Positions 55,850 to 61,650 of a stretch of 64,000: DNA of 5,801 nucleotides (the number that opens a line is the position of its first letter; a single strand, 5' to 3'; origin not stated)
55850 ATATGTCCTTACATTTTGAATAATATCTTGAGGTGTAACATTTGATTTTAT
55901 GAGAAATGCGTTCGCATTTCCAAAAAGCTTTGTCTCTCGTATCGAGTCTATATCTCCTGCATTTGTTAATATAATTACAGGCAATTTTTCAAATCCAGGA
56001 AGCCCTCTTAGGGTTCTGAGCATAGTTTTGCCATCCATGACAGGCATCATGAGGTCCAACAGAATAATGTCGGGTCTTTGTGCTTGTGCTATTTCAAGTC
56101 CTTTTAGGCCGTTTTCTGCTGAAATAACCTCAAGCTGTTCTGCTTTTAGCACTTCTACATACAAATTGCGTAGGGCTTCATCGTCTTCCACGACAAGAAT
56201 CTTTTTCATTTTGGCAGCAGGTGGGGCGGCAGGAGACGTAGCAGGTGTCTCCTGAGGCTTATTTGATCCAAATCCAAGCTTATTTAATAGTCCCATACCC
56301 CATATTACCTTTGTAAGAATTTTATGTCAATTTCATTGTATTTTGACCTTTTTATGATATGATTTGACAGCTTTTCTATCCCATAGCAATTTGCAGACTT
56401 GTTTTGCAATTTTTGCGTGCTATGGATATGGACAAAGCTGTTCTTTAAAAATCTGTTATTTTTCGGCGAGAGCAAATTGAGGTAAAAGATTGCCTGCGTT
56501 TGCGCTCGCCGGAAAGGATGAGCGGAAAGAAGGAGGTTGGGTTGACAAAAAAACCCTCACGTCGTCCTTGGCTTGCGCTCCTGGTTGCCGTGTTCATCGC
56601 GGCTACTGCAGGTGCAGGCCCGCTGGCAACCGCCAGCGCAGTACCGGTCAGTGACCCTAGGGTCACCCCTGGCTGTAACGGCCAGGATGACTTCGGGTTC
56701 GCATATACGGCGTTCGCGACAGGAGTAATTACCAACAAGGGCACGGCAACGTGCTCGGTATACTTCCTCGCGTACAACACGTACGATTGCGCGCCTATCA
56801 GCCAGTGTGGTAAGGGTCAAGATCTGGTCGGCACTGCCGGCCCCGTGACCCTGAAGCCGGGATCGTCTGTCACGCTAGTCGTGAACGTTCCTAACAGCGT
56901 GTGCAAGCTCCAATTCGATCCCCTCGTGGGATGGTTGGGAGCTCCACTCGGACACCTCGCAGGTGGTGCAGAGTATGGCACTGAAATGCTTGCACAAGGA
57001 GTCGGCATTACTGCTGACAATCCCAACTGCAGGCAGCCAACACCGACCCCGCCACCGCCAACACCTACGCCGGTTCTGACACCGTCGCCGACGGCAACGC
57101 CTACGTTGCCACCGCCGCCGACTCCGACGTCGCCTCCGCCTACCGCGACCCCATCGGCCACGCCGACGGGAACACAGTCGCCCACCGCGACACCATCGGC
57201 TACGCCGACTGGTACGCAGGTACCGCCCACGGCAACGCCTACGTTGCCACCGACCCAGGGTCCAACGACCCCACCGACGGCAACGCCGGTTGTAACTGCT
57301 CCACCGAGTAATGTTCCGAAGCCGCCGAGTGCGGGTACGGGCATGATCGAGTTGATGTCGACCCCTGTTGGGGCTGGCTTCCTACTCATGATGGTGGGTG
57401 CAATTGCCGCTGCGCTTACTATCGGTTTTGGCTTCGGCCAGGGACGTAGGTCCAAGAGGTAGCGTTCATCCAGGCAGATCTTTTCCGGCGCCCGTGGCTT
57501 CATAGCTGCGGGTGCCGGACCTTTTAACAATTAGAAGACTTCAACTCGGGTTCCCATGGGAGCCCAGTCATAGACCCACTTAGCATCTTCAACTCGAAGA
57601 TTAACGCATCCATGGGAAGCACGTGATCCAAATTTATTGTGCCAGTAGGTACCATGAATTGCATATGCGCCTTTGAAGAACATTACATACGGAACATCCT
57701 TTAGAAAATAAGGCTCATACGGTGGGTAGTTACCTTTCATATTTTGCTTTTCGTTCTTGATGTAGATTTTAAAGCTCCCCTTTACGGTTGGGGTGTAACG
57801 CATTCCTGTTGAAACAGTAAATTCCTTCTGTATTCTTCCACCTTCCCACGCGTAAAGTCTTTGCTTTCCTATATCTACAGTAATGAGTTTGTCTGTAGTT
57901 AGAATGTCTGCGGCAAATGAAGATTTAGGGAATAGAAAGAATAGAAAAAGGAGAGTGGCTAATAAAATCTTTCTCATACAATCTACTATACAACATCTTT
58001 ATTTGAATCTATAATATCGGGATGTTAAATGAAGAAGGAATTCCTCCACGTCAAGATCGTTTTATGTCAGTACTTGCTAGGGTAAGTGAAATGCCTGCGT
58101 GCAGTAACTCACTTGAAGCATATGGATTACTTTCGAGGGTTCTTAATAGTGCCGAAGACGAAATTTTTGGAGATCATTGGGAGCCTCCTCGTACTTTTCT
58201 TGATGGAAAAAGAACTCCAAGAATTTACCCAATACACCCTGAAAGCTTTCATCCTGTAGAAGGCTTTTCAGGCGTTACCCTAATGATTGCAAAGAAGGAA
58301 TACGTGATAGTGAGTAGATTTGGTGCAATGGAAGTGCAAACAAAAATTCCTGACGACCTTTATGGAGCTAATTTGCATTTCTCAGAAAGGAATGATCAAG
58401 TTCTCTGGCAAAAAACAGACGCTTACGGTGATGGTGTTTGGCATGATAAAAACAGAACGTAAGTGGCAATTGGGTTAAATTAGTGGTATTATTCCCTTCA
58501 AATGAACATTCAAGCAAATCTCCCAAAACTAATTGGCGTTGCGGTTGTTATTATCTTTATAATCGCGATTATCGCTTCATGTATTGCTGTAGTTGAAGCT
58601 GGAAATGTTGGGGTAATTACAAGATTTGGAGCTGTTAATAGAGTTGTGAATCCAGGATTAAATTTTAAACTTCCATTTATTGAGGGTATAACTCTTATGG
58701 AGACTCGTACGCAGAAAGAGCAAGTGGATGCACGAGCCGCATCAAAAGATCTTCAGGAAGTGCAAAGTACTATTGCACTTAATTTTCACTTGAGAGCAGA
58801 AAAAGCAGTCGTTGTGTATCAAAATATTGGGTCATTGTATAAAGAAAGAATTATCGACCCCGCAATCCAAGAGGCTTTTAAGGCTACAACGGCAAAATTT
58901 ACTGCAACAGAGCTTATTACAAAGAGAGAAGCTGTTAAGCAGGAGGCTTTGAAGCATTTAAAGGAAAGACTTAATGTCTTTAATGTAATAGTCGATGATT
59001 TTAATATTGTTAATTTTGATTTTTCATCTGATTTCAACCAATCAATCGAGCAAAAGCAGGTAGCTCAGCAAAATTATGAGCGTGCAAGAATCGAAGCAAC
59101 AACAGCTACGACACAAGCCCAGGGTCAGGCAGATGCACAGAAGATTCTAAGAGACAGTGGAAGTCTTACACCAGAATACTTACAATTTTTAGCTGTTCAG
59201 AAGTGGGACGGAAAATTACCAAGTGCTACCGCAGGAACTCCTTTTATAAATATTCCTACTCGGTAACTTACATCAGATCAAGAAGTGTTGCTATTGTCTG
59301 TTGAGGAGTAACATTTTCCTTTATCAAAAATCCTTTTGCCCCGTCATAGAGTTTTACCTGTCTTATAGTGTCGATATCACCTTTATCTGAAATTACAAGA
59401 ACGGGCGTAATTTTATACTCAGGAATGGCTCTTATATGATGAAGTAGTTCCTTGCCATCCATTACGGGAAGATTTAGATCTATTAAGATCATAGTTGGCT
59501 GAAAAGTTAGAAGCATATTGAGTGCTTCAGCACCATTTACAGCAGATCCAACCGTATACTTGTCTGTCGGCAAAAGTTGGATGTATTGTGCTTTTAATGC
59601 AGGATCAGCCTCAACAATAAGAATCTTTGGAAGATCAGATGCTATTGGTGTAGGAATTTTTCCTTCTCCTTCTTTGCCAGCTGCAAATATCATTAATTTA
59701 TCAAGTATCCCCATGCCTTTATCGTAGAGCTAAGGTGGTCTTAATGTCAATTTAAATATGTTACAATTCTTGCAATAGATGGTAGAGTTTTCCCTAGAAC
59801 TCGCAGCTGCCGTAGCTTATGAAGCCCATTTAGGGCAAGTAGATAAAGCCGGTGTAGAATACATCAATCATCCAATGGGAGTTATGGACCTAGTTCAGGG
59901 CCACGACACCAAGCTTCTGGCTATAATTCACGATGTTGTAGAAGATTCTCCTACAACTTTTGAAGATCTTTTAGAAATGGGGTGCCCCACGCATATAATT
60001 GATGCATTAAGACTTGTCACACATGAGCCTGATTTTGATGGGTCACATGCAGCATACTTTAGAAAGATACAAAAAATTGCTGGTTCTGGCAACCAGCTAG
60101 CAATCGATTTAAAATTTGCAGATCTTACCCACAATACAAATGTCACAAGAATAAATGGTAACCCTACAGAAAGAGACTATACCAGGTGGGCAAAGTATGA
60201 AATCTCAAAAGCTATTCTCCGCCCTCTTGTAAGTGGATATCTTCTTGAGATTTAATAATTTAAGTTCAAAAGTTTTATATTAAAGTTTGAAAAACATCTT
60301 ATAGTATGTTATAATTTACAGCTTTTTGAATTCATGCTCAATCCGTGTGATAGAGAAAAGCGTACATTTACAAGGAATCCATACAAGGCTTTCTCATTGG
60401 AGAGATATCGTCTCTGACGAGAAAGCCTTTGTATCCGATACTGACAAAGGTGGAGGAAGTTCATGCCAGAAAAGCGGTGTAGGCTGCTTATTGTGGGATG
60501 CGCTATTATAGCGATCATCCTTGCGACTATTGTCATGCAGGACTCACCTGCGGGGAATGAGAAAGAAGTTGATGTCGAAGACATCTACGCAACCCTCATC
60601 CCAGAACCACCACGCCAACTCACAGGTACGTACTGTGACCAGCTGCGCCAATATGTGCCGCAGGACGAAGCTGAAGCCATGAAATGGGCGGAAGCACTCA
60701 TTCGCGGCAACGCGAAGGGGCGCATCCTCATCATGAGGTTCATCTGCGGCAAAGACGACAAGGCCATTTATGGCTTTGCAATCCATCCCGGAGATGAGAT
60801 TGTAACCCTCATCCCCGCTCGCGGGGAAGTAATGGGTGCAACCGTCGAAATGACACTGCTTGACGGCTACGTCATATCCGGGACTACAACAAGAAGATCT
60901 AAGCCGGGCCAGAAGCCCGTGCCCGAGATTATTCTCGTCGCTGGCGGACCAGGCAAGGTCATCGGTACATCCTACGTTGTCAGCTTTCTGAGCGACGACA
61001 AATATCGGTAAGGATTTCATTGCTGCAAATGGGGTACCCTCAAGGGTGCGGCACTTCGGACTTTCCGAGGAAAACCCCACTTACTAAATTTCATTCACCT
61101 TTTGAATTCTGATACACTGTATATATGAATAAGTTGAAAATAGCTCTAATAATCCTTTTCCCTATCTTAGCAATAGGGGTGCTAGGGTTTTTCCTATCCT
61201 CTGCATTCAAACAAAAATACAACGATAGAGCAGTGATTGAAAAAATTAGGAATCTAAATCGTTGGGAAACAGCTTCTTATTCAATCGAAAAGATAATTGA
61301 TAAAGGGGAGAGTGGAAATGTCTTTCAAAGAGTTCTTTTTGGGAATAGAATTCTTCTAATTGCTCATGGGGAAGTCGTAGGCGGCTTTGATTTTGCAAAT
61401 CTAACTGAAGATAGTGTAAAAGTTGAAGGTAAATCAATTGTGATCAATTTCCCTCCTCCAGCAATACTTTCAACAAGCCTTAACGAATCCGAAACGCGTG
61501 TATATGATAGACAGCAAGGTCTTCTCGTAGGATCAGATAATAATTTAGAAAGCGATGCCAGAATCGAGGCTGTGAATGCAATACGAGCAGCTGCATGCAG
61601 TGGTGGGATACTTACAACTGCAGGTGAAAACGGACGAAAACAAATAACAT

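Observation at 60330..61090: High-GC island 2, about 2.8 kb downstream of island 1, again carrying one foreign-composition membrane-protein gene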

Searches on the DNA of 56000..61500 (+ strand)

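Call 5: search_rna_families(source=window, start=56000, end=61500, threshold=evalue, max_evalue=5, show_alignments=3)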
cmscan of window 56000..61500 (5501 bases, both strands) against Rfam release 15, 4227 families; matches with E-value up to 5: 2.
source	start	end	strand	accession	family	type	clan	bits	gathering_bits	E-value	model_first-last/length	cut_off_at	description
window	57075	57128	-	RF01059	mir-598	Gene; miRNA;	-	18.8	69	3.6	1-80/80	no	mir-598 microRNA precursor family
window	57480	57526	+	RF01390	isrG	Gene; sRNA;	-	14.4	100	1.1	1-279/279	no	isrG Hfq binding RNA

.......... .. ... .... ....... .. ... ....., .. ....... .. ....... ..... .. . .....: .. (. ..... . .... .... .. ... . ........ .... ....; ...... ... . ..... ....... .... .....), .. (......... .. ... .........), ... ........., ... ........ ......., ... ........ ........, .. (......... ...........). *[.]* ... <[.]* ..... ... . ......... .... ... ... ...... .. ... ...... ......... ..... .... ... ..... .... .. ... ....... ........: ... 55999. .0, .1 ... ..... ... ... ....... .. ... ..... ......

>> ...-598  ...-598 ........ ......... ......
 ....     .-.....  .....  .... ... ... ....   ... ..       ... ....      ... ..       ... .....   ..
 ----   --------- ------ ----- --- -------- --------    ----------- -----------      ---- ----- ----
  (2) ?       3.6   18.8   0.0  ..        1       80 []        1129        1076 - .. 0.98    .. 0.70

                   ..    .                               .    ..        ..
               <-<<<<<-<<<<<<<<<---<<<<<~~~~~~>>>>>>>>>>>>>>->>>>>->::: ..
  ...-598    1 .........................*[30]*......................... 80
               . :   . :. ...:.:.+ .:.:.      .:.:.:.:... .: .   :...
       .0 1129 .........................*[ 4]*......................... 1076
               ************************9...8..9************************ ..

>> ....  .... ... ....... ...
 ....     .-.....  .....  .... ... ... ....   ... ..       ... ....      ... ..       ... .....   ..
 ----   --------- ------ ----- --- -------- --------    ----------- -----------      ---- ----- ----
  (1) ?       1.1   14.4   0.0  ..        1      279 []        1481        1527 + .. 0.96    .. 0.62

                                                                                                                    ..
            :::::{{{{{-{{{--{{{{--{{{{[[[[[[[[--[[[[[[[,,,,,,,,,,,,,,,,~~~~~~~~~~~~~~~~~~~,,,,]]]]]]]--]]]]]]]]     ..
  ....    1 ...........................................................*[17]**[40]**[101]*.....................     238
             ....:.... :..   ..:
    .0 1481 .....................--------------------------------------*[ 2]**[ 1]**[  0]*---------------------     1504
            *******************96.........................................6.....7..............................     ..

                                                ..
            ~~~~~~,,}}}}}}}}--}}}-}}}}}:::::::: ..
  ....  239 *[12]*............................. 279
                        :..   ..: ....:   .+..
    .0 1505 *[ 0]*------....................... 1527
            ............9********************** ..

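Call 44: search_dna_similar(query=window:60256-61110:+, collection=phages, mode=distant, max_evalue=0.01)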
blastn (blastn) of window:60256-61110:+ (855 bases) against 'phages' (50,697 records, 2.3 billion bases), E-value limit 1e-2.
No match.

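Call 45: search_dna_similar(query=window:60256-61110:+, collection=plasmids, mode=distant, max_evalue=0.01)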
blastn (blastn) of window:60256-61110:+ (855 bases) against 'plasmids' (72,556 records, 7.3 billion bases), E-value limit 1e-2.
No match.
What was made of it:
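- Tried and rejected: Phage and plasmid collections in distant mode (calls 44, 45): no match.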

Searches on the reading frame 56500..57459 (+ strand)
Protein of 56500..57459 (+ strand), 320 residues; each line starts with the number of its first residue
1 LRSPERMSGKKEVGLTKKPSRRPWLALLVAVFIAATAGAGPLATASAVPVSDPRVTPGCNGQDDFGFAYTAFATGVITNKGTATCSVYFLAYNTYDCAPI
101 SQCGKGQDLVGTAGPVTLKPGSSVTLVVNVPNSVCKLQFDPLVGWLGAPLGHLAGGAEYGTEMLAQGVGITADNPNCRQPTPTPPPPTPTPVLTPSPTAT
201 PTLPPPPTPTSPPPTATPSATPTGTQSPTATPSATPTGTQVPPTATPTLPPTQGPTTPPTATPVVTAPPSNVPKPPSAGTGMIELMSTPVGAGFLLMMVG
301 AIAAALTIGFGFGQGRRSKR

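Call 8: search_protein_families(library=pfam, proteins=[window:56500-57459:+], max_evalue=0.01)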
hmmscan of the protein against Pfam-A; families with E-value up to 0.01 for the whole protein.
window:56500-57459:+ (320 aa): 0 families

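Call 46: find_homologous_proteins(query=window:56542-57459:+, max_evalue=0.001)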
Query window:56542-57459:+ (306 aa): 12 proteins with E <= 0.001 among 8000 candidates.
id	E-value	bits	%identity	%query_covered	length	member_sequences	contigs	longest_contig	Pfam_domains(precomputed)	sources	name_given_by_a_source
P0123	3.0e-190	649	100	100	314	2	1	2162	-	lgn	-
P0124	6.7e-107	375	59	99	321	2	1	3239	-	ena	-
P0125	5.7e-86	307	65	51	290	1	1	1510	-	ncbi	-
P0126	1.2e-50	190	41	99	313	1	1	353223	-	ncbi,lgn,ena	-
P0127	9.5e-50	188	43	99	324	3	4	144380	-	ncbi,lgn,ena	-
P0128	3.7e-6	44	39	11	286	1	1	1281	-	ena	-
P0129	2.7e-5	41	43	33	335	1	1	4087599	PF07161.20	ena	-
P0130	6.0e-5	40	-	-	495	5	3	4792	-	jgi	jgi:hypothetical protein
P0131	1.1e-4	39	-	-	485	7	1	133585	PF01483.28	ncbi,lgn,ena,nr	ncbi:MAG TPA: hypothetical protein PLG23_00580 [Thermoflexales bacterium]|nr:hypothetical protein [T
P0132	1.5e-4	39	-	-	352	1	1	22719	-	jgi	jgi:hypothetical protein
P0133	1.8e-4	39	-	-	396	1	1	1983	-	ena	-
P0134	7.7e-4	37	-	-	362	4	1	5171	-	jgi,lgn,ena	-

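Call 47: find_encoding_contigs(protein=P0126, flank=8000, max_places=2)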
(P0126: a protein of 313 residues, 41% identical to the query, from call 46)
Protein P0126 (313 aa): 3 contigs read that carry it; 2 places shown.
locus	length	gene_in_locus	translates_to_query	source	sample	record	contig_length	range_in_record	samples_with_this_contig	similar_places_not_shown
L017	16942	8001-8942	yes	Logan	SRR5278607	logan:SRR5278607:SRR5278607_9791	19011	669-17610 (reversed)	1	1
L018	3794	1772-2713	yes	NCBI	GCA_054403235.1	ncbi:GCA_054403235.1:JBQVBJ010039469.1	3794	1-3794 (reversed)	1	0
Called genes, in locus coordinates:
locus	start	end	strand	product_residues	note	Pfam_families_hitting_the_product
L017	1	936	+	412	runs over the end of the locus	PF13185:GAF_2, PF01590:GAF, PF13492:GAF_3, PF00512:HisKA, PF02518:HATPase_c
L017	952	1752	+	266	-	PF00753:Lactamase_B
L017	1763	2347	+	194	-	PF07099:DUF1361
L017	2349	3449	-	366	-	PF03320:FBPase_glpX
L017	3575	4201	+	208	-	-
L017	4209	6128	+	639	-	-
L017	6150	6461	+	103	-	PF09685:MamF_MmsF (weak)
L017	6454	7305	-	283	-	-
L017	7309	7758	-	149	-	PF00072:Response_reg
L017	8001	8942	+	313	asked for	-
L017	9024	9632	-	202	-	-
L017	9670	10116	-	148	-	PF03734:YkuD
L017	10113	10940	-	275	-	PF00702:Hydrolase (faint), PF05116:S6PP (faint), PF08282:Hydrolase_3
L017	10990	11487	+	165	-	-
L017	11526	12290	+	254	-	PF01145:Band_7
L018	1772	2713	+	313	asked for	-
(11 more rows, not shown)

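Call 48: find_encoding_contigs(protein=P0124, flank=5000, max_places=2)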
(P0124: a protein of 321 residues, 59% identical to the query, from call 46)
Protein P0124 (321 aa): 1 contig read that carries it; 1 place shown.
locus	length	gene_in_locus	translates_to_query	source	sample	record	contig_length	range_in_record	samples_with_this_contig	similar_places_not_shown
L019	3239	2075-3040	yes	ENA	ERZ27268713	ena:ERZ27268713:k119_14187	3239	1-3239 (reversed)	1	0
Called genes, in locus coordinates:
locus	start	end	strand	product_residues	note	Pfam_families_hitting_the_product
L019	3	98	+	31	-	?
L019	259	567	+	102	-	PF09685:MamF_MmsF (weak)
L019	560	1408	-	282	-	-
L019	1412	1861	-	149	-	PF00072:Response_reg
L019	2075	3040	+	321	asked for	-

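Call 60: search_protein_families(library=ncbifam, proteins=[window:56542-57459:+], max_evalue=1)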
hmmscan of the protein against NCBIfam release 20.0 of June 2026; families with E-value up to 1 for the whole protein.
window:56542-57459:+ (306 aa): 1 family
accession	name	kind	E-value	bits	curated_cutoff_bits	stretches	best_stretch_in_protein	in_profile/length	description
NF033761.1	gliding_GltJ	equivalog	0.79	8.7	450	0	157-253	401-493/671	adventurous gliding motility protein GltJ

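Call 61: search_protein_families(library=phrogs, proteins=[window:56542-57459:+], max_evalue=1)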
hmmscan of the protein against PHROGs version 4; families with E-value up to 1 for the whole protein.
window:56542-57459:+ (306 aa): 1 family
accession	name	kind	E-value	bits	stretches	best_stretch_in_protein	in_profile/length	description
phrog_26959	-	unknown function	0.43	11.6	0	9-25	3-19/38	-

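Call 62: search_protein_families(library=padloc, proteins=[window:56542-57459:+], max_evalue=1)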
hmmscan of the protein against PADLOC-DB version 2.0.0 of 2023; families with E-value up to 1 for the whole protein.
window:56542-57459:+ (306 aa): 0 families

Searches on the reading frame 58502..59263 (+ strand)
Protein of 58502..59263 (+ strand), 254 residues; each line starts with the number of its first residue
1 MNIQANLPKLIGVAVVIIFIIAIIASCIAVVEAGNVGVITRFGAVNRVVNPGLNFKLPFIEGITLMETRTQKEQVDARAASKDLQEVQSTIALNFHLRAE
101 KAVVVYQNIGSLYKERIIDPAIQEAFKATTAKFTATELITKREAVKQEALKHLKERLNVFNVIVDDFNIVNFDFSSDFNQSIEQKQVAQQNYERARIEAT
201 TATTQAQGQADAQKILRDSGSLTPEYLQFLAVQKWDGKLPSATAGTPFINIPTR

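Call 8: search_protein_families(library=pfam, proteins=[window:58502-59263:+], max_evalue=0.01)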
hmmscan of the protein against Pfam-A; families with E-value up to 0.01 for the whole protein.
window:58502-59263:+ (254 aa): 1 family
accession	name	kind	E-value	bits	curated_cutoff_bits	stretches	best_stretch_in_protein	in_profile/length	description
PF01145.31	Band_7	-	1.2e-33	117.1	23.6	1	30-199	2-172/176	SPFH domain / Band 7 family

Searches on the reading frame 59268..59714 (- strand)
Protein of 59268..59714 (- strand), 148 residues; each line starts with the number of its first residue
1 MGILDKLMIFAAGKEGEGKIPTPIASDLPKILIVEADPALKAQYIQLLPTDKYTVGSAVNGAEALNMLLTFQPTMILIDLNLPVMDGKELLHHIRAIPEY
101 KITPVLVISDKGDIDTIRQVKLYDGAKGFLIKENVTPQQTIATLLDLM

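Call 8: search_protein_families(library=pfam, proteins=[window:59268-59714:-], max_evalue=0.01)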
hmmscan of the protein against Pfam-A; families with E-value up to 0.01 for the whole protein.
window:59268-59714:- (148 aa): 1 family
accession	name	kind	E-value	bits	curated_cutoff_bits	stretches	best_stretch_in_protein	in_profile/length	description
PF00072.30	Response_reg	-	4.1e-17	62.8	30.2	1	31-134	1-101/111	Response regulator receiver domain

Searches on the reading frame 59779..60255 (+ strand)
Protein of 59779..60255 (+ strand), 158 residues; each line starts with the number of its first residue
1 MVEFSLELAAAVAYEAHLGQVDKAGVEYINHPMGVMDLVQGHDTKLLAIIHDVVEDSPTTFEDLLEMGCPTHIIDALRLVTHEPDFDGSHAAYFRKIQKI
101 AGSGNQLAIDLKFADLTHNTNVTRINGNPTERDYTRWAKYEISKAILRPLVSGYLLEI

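Call 8: search_protein_families(library=pfam, proteins=[window:59779-60252:+], max_evalue=0.01)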
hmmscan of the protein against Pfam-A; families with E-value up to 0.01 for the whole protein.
window:59779-60252:+ (158 aa): 1 family
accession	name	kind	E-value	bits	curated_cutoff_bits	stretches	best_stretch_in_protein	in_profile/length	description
PF13328.12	HD_4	-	0.0083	16.3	27.2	1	9-63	1-58/156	HD domain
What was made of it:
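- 59779..60255 (+): Left flank: a 158-aa small HD-domain protein of the RelA/SpoT hydrolase type. Its stop codon TAA (60253-60255) is the last base triplet shared with the empty site in sister genomes. Pfam HD_4 match is weak (call 8).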

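Call 60: search_protein_families(library=ncbifam, proteins=[window:59779-60252:+], max_evalue=1)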
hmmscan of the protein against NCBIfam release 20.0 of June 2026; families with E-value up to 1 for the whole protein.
window:59779-60252:+ (158 aa): 2 families
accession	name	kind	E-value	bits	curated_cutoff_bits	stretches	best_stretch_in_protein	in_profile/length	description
NF008303.0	PRK11092.1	equivalog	4.8e-09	35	947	1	6-121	23-145/702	bifunctional GTP diphosphokinase/guanosine-3',5'-bis pyrophosphate 3'-pyrophosphohydrolase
TIGR00691.1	spoT_relA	subfamily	6.6e-08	31.3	499.2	1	10-120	2-119/687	RelA/SpoT family protein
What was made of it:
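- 59779..60255 (+): NCBIfam SpoT/RelA hydrolase region, E 4.8e-9, well below the curated cut-off (call 60).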

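Call 62: search_protein_families(library=padloc, proteins=[window:59779-60252:+], max_evalue=1)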
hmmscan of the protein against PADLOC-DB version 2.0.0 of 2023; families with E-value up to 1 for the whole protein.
window:59779-60252:+ (158 aa): 0 families

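Call 86: find_encoding_contigs(protein=window:59779-60255:+, flank=4000, max_places=10)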
Protein window:59779-60255:+ (158 aa): 3 contigs read that carry it; 3 places shown.
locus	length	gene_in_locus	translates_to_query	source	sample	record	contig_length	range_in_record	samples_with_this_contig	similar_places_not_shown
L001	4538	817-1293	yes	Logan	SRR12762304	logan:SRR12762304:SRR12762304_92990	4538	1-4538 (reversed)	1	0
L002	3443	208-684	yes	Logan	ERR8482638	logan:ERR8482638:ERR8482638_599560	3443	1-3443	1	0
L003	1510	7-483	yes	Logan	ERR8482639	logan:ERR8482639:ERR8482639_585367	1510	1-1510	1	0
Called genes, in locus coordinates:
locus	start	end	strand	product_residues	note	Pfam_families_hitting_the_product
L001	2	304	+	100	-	?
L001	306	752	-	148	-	PF00072:Response_reg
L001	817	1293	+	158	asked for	-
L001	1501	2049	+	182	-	-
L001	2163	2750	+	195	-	PF14014:DUF4230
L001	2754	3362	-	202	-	PF23477:zf_Tbcl_2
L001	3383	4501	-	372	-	PF13167:GTP-bdg_N, PF16360:GTP-bdg_M, PF03193:RsgA_GTPase (faint), PF01926:MMR_HSR1, PF02421:FeoB_N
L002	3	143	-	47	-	?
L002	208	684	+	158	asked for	-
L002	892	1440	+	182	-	-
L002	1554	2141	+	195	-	PF14014:DUF4230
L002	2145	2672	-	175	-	PF23477:zf_Tbcl_2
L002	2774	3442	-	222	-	?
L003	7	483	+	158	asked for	-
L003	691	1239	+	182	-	-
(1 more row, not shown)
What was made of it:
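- All three contigs that carry this exact HD allele also carry the insert: call 86.
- Tried and rejected: All contigs with the exact HD allele carry the insert (call 86).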
